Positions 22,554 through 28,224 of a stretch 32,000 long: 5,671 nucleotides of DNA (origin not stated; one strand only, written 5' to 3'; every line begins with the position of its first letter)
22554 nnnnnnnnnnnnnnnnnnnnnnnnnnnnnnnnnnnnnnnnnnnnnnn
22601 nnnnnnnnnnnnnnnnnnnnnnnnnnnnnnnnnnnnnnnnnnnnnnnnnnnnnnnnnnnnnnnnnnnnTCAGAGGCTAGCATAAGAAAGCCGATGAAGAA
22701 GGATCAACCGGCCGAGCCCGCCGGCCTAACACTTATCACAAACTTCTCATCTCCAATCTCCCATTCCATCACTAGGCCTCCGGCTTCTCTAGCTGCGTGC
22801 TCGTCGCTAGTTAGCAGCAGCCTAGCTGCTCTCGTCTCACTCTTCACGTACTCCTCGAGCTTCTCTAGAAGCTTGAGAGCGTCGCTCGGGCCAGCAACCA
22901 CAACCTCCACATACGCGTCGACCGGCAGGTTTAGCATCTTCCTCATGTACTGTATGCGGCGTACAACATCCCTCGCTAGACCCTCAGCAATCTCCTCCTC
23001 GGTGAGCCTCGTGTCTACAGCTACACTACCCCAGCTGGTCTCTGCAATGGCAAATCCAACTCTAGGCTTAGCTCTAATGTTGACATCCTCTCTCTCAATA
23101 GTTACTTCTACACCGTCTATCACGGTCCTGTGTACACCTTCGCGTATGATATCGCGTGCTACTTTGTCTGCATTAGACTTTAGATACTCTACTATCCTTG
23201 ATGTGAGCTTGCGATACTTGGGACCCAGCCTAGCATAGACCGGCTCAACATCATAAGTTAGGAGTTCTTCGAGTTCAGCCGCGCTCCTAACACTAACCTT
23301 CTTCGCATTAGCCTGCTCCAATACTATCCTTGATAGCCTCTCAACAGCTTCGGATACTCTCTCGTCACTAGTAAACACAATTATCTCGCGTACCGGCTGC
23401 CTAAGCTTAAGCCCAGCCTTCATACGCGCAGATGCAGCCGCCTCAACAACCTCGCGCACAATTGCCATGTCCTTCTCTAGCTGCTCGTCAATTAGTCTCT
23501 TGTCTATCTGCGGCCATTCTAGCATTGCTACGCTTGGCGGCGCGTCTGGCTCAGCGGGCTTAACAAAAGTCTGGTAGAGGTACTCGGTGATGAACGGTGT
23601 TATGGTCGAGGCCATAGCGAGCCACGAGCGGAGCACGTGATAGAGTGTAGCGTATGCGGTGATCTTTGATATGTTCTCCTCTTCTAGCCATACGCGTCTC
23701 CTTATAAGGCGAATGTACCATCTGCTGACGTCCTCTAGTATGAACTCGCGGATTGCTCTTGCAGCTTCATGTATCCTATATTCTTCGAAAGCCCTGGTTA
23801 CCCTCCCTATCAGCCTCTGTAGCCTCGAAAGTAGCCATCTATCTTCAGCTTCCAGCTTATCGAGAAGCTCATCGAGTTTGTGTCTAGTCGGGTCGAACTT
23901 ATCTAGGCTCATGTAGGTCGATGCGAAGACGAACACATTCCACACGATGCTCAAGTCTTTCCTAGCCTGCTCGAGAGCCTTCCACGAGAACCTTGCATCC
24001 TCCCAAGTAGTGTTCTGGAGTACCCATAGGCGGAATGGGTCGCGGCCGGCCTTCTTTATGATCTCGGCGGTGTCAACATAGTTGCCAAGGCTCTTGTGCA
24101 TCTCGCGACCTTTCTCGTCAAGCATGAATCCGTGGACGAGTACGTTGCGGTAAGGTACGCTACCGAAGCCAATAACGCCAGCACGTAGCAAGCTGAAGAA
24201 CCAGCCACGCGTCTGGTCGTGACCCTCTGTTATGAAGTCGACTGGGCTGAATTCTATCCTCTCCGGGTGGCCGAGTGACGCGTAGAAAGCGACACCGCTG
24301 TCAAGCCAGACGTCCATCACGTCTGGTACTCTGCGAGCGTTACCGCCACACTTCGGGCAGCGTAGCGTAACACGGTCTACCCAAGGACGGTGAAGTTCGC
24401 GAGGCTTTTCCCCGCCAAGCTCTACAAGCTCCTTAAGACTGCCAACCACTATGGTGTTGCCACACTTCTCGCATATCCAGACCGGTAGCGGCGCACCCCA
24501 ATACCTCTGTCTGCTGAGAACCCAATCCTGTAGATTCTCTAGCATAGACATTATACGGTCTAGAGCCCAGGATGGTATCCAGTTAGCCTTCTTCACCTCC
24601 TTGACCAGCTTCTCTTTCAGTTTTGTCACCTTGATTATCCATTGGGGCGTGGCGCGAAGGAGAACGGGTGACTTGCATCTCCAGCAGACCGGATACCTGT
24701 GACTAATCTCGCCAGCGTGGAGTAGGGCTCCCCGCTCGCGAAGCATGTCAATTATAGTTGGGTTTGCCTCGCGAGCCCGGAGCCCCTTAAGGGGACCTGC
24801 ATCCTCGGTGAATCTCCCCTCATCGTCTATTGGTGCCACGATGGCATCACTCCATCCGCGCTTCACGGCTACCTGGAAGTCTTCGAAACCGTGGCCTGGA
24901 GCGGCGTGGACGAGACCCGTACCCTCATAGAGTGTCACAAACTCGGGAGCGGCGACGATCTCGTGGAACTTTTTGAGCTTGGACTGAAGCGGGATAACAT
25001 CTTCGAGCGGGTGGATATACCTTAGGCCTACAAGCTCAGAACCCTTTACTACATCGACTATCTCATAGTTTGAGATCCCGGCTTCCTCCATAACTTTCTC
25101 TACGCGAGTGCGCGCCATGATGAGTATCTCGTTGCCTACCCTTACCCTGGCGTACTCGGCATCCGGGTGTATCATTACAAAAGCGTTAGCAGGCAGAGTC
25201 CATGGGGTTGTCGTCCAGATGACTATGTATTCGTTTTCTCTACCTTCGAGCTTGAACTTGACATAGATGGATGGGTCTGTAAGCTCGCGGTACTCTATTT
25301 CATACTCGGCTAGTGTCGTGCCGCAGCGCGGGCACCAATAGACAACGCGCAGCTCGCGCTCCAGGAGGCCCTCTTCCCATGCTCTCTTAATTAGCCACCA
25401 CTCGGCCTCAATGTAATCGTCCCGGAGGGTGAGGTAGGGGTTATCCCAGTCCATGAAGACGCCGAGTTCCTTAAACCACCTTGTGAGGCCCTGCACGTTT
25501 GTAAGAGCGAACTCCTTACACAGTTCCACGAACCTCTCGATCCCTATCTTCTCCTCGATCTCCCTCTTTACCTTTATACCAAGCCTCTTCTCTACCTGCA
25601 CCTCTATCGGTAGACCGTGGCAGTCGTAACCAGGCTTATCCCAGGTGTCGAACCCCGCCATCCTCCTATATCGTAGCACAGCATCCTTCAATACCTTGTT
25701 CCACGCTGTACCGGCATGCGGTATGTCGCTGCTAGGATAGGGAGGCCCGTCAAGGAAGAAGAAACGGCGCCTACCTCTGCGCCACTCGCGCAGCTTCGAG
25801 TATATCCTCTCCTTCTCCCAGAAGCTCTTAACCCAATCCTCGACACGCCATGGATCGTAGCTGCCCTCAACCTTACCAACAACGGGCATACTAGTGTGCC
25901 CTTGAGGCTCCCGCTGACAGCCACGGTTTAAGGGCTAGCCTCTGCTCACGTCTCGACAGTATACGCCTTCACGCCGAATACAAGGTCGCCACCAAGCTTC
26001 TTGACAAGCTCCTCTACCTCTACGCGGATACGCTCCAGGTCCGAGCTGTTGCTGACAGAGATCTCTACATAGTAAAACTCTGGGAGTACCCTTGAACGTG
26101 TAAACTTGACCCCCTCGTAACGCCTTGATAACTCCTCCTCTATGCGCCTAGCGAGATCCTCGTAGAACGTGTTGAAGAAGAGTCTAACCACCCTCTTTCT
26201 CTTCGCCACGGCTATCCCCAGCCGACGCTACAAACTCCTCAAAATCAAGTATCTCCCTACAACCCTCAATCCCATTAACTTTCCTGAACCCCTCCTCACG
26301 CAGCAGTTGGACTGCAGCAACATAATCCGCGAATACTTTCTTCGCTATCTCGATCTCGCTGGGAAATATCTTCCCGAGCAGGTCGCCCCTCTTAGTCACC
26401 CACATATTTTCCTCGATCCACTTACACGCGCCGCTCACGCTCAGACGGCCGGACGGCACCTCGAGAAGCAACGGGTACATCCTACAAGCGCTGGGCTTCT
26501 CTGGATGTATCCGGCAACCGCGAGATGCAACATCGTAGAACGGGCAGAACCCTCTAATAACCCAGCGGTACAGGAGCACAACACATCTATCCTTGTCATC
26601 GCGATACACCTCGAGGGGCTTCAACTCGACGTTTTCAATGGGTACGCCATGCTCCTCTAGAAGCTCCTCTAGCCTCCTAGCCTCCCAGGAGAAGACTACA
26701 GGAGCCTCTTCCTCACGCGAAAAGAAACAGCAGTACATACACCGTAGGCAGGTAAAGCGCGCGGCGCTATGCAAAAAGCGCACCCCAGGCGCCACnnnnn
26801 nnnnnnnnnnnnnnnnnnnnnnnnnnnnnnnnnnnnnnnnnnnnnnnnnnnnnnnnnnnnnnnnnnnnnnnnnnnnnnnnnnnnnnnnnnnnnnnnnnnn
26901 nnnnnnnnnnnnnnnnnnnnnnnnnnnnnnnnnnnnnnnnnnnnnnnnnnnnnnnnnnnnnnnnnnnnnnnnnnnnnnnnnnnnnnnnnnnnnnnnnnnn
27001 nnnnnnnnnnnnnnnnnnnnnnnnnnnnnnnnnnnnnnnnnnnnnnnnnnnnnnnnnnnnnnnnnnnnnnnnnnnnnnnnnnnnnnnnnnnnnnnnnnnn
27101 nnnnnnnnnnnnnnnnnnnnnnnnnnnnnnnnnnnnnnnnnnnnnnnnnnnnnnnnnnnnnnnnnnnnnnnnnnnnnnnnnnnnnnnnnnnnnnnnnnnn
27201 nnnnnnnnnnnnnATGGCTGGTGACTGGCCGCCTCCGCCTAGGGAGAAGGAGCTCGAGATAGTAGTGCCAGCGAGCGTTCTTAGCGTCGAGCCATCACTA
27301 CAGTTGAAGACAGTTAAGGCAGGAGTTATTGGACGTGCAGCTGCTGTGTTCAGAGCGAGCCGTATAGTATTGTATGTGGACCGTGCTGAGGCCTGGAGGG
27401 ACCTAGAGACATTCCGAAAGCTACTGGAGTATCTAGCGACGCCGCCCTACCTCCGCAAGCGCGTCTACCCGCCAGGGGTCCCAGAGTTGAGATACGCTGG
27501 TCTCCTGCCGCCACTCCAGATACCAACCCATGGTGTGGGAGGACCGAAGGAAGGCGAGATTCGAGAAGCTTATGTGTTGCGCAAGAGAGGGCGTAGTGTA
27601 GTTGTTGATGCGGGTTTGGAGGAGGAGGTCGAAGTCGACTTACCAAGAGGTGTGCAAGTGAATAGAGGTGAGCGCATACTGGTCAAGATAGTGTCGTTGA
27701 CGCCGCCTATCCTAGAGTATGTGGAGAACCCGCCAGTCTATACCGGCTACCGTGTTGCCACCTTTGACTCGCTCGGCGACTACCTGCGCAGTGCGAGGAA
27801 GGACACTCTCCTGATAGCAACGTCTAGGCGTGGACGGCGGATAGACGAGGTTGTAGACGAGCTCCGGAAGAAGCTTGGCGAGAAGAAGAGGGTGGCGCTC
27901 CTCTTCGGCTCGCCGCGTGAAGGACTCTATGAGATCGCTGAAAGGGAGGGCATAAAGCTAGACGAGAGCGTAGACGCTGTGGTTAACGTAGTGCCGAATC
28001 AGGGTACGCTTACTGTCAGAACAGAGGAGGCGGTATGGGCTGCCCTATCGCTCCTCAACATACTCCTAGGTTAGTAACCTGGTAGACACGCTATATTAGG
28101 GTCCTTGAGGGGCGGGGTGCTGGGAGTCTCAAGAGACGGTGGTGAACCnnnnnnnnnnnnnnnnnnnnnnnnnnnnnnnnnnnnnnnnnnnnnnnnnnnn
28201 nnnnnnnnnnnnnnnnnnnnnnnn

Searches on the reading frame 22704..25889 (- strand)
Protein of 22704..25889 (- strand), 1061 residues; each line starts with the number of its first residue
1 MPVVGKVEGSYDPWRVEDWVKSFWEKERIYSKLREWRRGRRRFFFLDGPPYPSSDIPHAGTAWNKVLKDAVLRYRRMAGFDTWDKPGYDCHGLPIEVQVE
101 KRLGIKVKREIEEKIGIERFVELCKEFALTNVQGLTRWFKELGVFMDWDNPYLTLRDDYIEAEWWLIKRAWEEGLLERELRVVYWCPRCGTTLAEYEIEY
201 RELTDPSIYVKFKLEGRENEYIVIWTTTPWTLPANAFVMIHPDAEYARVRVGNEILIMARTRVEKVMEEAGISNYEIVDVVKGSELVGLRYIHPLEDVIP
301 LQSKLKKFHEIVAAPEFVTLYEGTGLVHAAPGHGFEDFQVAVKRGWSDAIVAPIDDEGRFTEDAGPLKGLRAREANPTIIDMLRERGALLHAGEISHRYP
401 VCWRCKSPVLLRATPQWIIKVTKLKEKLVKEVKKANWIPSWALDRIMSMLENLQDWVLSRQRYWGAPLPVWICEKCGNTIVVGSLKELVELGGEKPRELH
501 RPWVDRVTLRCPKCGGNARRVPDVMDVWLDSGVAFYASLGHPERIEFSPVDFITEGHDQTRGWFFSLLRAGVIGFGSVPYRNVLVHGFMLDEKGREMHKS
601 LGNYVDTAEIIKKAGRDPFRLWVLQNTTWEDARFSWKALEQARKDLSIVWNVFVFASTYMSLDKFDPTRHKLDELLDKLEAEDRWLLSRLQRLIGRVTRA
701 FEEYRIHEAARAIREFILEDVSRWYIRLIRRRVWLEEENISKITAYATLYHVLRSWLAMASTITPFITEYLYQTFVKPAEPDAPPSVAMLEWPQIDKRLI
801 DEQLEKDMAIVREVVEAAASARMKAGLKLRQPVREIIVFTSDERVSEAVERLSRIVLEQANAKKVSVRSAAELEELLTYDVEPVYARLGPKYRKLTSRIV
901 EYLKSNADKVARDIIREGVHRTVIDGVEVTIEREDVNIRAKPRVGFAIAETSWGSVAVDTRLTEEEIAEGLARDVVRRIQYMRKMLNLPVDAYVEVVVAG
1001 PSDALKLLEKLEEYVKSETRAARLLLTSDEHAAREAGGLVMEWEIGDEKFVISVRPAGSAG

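Call 14: search_protein_families(library=ncbifam, proteins=[window:22704-25889:-], max_evalue=0.00001)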
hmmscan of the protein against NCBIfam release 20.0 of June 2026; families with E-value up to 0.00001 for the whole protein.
window:22704-25889:- (1061 aa): 15 families
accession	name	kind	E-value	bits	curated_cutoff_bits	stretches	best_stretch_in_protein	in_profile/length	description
TIGR00392.1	ileS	equivalog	3.9e-280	931.8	621.4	1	10-849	5-860/861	isoleucine--tRNA ligase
NF000257.1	MupA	exception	2.6e-185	618.1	1900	1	20-1005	12-980/1024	mupirocin-resistant isoleucine--tRNA ligase MupA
NF000258.1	MupB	exception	2.9e-183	611.4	1900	1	18-1007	10-988/1033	mupirocin-resistant isoleucine--tRNA ligase MupB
TIGR00422.1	valS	equivalog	1.9e-153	512.5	612.1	2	312-907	257-828/863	valine--tRNA ligase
NF009687.0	PRK13208.1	equivalog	2.6e-143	479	738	2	344-871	285-792/801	valine--tRNA ligase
NF040702.1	ileS_w_GNAT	exception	4.3e-139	465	1999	2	255-821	447-1001/1100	isoleucine--tRNA ligase, N-acetyltransferase domain-containing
NF004349.1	PRK05729.1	equivalog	1.3e-122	410.8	704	2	312-872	250-774/860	valine--tRNA ligase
NF011492.0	PRK14900.1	equivalog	3e-99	333.3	1783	2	256-871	221-802/1044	valine--tRNA ligase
NF000540.1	alt_ValS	exception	8.9e-62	209.2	900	2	367-847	337-809/827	valine--tRNA ligase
NF008957.0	PRK12300.1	subfamily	8.8e-56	189.4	677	3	16-339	9-323/946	leucine--tRNA ligase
TIGR00396.1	leuS_bact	equivalog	1.6e-46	158.9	548.4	2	13-198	3-167/843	leucine--tRNA ligase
TIGR00395.1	leuS_arch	equivalog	2.2e-42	145.1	648.5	2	17-339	4-317/938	leucine--tRNA ligase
TIGR00398.1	metG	equivalog_domain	3.4e-23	82.2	336.35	1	580-772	312-498/530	methionine--tRNA ligase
NF008900.0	PRK12267.1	equivalog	5.1e-19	68.2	598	1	578-771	282-469/648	methionine--tRNA ligase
NF001100.0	PRK00133.1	equivalog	1.8e-14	53.2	587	0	581-821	316-538/676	methionine--tRNA ligase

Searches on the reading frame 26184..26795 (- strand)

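Call 14: search_protein_families(library=ncbifam, proteins=[window:26184-26795:-], max_evalue=0.00001)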
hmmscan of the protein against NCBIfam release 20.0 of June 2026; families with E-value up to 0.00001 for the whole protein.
window:26184-26795:- (203 aa): 0 families

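Call 73: search_protein_families(library=pfam, proteins=[window:26184-26795:-], max_evalue=0.01)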
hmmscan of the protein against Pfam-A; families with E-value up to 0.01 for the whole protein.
window:26184-26795:- (203 aa): 1 family
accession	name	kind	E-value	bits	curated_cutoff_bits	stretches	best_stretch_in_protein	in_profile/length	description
PF03692.20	CxxCxxCC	-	1.5e-07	32.4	23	1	16-110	2-72/85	Putative zinc- or iron-chelating domain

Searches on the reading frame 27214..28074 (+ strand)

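Call 14: search_protein_families(library=ncbifam, proteins=[window:27214-28074:+], max_evalue=0.00001)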
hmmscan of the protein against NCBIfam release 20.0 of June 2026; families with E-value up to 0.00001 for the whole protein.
window:27214-28074:+ (286 aa): 0 families

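Call 73: search_protein_families(library=pfam, proteins=[window:27214-28074:+], max_evalue=0.01)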
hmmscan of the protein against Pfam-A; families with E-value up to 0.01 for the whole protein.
window:27214-28074:+ (286 aa): 2 families
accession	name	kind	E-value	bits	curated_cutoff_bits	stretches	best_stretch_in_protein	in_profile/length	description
PF02598.22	Methyltrn_RNA_3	-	2.3e-57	195.2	27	1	14-281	2-302/302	Putative RNA methyltransferase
PF14419.11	SPOUT_MTase_2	-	2.3e-06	27.6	28.4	1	188-281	85-167/173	AF2226-like SPOUT RNA Methylase fused to THUMP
